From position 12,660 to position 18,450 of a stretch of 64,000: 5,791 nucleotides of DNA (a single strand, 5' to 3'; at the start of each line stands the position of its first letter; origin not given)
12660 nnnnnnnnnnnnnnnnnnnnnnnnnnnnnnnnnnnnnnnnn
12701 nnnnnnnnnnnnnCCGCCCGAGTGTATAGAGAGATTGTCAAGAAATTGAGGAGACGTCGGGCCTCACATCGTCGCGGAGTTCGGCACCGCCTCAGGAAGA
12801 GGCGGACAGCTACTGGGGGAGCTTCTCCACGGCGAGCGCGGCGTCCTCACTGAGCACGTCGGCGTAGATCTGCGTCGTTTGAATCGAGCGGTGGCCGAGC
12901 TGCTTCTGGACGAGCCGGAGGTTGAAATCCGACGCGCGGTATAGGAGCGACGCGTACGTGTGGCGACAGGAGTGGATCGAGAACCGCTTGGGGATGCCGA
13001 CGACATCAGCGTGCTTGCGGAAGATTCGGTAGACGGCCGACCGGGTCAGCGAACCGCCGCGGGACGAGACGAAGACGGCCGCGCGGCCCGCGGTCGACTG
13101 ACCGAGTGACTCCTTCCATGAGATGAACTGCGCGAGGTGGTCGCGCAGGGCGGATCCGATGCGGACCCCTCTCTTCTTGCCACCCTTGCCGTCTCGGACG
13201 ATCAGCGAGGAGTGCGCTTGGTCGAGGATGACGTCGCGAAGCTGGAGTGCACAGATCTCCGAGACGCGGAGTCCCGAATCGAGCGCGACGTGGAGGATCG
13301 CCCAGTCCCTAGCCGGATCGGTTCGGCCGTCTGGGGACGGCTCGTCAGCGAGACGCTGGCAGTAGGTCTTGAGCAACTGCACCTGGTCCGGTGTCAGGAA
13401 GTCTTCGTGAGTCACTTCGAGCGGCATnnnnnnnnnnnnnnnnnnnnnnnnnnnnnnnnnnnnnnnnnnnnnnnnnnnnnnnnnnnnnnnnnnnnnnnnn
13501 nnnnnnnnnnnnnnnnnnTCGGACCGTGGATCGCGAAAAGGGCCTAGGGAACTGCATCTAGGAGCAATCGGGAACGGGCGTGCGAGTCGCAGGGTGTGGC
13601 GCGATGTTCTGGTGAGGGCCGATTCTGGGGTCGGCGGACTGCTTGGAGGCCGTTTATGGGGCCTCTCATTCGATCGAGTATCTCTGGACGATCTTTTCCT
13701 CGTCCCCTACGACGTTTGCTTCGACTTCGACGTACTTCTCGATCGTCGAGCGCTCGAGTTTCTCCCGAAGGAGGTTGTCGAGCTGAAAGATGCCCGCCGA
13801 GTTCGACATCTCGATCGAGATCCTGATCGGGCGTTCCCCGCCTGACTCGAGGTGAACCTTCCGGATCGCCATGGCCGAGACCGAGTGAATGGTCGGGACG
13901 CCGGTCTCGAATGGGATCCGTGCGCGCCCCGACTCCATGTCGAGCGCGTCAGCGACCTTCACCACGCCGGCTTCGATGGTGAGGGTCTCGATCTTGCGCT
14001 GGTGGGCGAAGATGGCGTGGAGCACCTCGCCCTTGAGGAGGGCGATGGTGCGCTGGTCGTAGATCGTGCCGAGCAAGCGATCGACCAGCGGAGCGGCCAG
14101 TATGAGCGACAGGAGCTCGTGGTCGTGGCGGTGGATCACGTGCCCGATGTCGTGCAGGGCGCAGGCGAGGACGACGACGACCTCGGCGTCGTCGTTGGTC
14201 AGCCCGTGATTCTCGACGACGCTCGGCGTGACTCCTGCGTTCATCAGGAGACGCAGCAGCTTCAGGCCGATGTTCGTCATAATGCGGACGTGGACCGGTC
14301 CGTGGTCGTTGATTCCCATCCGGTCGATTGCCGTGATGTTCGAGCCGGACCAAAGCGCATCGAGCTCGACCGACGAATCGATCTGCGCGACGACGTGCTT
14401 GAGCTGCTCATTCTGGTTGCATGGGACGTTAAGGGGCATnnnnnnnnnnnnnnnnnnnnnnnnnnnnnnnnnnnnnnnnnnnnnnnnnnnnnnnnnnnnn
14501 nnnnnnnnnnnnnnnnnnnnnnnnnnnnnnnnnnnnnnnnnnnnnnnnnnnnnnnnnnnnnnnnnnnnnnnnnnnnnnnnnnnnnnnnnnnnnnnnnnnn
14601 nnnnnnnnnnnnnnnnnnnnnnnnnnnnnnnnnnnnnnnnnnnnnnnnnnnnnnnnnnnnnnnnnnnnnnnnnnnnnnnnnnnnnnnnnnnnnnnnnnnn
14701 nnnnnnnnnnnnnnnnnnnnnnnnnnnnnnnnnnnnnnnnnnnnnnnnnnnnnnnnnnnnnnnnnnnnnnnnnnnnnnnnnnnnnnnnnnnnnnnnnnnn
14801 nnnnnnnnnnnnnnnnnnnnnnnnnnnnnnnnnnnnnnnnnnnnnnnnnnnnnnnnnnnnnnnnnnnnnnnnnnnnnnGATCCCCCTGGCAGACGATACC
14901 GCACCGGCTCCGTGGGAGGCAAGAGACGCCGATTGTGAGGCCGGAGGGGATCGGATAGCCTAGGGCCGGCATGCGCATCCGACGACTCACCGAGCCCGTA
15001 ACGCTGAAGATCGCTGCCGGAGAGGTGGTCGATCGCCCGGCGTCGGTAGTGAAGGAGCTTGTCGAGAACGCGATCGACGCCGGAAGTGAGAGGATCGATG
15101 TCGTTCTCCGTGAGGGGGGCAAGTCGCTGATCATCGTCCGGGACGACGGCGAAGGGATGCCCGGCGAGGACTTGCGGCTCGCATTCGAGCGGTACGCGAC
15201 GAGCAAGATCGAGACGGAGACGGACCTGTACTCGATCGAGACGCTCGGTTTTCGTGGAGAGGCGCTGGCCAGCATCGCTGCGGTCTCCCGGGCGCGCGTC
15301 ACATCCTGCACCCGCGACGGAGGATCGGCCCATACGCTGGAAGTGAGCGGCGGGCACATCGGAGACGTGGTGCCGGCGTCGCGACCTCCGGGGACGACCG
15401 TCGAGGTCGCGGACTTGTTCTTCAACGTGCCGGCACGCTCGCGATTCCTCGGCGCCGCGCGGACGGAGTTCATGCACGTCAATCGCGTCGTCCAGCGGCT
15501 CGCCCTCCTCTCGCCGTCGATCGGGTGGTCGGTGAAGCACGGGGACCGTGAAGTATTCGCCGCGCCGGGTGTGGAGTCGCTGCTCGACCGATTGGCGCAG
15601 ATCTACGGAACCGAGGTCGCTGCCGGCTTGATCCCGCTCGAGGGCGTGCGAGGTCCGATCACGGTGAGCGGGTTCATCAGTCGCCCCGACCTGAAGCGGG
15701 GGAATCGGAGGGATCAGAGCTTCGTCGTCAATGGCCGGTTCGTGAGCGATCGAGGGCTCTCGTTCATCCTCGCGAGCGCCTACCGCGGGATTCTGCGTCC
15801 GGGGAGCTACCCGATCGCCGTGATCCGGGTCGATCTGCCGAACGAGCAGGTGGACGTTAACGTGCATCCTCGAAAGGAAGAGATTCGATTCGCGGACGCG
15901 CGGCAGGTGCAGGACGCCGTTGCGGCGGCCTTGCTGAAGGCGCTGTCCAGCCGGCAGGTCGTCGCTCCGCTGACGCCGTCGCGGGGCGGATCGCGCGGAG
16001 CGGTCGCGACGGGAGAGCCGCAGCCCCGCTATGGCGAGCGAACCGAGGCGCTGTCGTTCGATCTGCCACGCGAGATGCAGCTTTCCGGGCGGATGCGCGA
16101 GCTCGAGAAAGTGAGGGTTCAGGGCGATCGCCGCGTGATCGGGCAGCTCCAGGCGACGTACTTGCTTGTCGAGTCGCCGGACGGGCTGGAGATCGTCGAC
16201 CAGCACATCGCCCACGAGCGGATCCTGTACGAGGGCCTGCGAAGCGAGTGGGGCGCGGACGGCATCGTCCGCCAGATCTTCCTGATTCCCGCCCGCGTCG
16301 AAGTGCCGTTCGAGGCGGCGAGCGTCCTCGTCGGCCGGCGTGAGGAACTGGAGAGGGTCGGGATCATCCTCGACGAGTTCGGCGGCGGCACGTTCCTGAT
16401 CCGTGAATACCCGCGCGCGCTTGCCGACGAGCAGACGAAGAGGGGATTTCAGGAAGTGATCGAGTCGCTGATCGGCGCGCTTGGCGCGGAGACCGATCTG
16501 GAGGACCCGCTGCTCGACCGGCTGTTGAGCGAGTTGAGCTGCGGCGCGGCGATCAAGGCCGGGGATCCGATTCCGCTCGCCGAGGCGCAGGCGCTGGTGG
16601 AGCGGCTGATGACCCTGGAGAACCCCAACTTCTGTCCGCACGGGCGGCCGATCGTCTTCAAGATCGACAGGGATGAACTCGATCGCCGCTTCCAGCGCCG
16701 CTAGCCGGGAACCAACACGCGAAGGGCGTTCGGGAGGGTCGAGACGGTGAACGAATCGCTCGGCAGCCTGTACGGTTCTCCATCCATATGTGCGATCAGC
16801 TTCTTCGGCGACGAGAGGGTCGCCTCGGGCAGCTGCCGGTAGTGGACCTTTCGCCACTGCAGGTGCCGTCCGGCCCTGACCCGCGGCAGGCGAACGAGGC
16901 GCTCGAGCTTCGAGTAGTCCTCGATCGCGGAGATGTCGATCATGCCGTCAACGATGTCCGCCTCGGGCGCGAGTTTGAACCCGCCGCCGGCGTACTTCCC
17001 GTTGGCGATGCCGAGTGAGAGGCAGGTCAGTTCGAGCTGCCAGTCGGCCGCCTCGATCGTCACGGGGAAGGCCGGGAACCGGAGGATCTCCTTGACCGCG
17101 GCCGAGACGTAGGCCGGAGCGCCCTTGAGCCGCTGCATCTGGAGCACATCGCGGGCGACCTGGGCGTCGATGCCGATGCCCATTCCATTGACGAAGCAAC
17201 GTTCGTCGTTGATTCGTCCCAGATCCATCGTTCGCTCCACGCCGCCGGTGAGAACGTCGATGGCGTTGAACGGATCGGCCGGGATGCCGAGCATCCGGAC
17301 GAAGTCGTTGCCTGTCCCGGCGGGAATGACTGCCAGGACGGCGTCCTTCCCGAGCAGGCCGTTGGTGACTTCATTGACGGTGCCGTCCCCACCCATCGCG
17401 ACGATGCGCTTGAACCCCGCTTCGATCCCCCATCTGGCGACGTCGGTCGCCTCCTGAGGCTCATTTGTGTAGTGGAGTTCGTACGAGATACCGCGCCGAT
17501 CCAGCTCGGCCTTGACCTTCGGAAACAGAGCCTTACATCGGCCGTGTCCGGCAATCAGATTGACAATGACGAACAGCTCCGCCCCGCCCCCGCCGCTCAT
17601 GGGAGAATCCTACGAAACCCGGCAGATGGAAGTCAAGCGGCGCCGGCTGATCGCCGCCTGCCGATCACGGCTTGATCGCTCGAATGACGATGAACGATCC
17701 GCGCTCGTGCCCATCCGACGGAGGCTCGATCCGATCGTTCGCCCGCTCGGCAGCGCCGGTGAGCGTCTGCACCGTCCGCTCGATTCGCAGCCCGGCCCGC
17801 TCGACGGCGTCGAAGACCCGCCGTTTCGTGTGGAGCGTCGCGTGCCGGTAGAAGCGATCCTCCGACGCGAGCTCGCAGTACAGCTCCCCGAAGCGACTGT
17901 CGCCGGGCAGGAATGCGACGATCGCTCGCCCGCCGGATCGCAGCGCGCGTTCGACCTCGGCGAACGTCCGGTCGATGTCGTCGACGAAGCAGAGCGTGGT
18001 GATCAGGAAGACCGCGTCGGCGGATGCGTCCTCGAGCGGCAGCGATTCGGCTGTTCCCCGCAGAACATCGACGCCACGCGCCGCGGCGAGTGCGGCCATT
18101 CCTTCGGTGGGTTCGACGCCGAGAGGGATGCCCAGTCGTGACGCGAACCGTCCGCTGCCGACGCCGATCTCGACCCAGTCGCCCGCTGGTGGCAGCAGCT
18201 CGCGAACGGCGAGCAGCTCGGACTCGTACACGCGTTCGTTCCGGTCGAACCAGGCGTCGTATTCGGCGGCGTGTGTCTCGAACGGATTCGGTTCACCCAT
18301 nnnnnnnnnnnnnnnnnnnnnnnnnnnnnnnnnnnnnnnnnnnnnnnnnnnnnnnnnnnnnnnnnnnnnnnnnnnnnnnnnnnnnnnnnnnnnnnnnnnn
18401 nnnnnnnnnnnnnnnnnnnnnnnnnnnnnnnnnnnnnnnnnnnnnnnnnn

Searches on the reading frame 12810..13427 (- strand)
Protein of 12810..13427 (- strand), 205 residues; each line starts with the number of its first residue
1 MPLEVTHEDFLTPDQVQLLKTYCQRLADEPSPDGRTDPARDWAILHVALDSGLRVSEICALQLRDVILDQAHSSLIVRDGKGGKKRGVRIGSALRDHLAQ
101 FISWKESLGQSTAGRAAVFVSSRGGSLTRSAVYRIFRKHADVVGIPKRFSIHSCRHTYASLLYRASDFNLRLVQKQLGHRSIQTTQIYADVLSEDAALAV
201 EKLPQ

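Call 55: search_protein_families(library=pfam, proteins=[window:12810-13427:-], max_evalue=0.00001)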
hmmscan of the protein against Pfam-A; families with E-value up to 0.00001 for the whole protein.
window:12810-13427:- (205 aa): 1 family
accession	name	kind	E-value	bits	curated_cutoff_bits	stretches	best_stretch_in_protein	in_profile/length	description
PF00589.27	Phage_integrase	-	1.7e-32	113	27.1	1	10-192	2-169/172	Phage integrase family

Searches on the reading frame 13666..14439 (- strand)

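Call 55: search_protein_families(library=pfam, proteins=[window:13666-14439:-], max_evalue=0.00001)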
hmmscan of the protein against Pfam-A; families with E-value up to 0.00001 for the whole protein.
window:13666-14439:- (257 aa): 1 family
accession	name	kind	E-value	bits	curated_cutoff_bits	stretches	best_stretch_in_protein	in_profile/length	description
PF01966.28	HD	-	2.1e-09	38.1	22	1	84-168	22-115/116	HD domain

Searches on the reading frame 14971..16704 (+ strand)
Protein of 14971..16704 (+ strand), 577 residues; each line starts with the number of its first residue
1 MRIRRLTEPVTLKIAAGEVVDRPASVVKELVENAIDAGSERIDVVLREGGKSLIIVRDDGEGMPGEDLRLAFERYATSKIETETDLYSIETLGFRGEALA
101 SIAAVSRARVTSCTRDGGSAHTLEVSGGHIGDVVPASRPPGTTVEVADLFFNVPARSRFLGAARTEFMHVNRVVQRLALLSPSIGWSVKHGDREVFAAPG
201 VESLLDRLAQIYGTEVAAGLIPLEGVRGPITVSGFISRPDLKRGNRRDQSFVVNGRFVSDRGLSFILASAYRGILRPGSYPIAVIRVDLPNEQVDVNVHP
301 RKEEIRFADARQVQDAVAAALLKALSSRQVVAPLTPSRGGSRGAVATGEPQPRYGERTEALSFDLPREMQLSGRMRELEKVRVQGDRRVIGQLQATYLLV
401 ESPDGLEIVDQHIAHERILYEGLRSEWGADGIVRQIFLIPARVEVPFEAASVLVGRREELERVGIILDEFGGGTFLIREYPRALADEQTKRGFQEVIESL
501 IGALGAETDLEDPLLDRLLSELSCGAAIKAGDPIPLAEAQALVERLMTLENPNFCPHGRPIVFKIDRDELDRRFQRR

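Call 56: search_protein_families(library=pfam, proteins=[window:14971-16704:+], max_evalue=0.00001)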
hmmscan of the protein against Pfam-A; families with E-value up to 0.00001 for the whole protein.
window:14971-16704:+ (577 aa): 4 families
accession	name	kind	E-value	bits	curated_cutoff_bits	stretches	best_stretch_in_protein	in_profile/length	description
PF01119.25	DNA_mis_repair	-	2e-33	115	26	1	209-325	2-118/119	DNA mismatch repair protein, C-terminal domain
PF08676.16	MutL_C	-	1.1e-31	109.8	25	1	390-533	1-141/142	MutL C terminal dimerisation domain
PF13589.12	HATPase_c_3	-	1.8e-12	47.9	25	1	24-125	4-105/137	Histidine kinase-, DNA gyrase B-, and HSP90-like ATPase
PF02518.31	HATPase_c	-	7.7e-10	39.6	26.4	1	21-83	4-64/111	Histidine kinase-, DNA gyrase B-, and HSP90-like ATPase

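Call 59: find_homologous_proteins(query=window:14971-16701:+, max_evalue=1e-60)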
Query window:14971-16701:+ (577 aa): 7958 proteins with E <= 1e-60 among 8000 candidates; the best 120 are listed.
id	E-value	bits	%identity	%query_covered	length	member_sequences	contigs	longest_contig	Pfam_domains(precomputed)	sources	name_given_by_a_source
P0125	0.0e+0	1253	100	100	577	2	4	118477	PF01119.26,PF08676.17,PF02518.32,PF13589.13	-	-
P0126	0.0e+0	1087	87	98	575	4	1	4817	PF01119.26,PF08676.17,PF02518.32,PF13589.13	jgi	-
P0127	0.0e+0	1086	87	100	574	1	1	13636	PF01119.26,PF08676.17,PF02518.32,PF13589.13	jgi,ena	-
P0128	0.0e+0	1051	83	100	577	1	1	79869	PF01119.26,PF08676.17,PF02518.32,PF13589.13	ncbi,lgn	-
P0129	0.0e+0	1049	84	100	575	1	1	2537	PF01119.26,PF08676.17,PF02518.32,PF13589.13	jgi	jgi:DNA mismatch repair protein MutL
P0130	0.0e+0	1047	84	100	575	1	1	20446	PF01119.26,PF08676.17,PF02518.32,PF13589.13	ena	-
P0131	0.0e+0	1047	84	100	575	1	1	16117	PF01119.26,PF08676.17,PF02518.32,PF13589.13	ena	-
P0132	0.0e+0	1047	83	100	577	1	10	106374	PF01119.26,PF08676.17,PF02518.32,PF13589.13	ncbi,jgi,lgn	-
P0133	0.0e+0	1046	84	100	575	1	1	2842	PF01119.26,PF08676.17,PF02518.32,PF13589.13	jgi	-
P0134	0.0e+0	1046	84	100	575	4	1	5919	PF01119.26,PF08676.17,PF02518.32,PF13589.13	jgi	-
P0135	0.0e+0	1045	84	100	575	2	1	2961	PF01119.26,PF08676.17,PF02518.32,PF13589.13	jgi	jgi:DNA mismatch repair protein MutL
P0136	0.0e+0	1045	84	100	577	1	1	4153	PF01119.26,PF08676.17,PF02518.32,PF13589.13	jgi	jgi:DNA mismatch repair protein MutL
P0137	0.0e+0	1042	83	100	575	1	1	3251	PF01119.26,PF08676.17,PF02518.32,PF13589.13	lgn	-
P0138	0.0e+0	1042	84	100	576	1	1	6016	PF01119.26,PF08676.17,PF02518.32,PF13589.13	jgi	jgi:DNA mismatch repair protein MutL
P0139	0.0e+0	1040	83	100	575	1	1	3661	PF01119.26,PF08676.17,PF02518.32,PF13589.13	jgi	jgi:DNA mismatch repair protein MutL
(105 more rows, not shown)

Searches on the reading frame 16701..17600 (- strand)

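Call 56: search_protein_families(library=pfam, proteins=[window:16701-17600:-], max_evalue=0.00001)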
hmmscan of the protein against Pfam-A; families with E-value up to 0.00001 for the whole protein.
window:16701-17600:- (299 aa): 2 families
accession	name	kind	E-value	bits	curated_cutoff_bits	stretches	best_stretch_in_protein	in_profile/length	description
PF00781.29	DAGK_cat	-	2.9e-33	114.6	23.6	1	9-130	2-125/125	Diacylglycerol kinase catalytic domain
PF19279.4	YegS_C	-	5.7e-28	98.1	27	1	142-297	5-158/158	YegS C-terminal NAD kinase beta sandwich-like domain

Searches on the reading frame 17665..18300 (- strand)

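Call 56: search_protein_families(library=pfam, proteins=[window:17665-18300:-], max_evalue=0.00001)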
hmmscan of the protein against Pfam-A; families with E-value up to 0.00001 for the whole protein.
window:17665-18300:- (211 aa): 3 families
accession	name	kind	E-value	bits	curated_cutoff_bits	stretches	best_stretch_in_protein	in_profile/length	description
PF08241.18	Methyltransf_11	-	2.1e-16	60.8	21.2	1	43-127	1-94/95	Methyltransferase domain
PF13649.12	Methyltransf_25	-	3.4e-10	40.9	27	1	44-124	3-97/97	Methyltransferase domain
PF08242.18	Methyltransf_12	-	5.4e-06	27.5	30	0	43-125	1-97/98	Methyltransferase domain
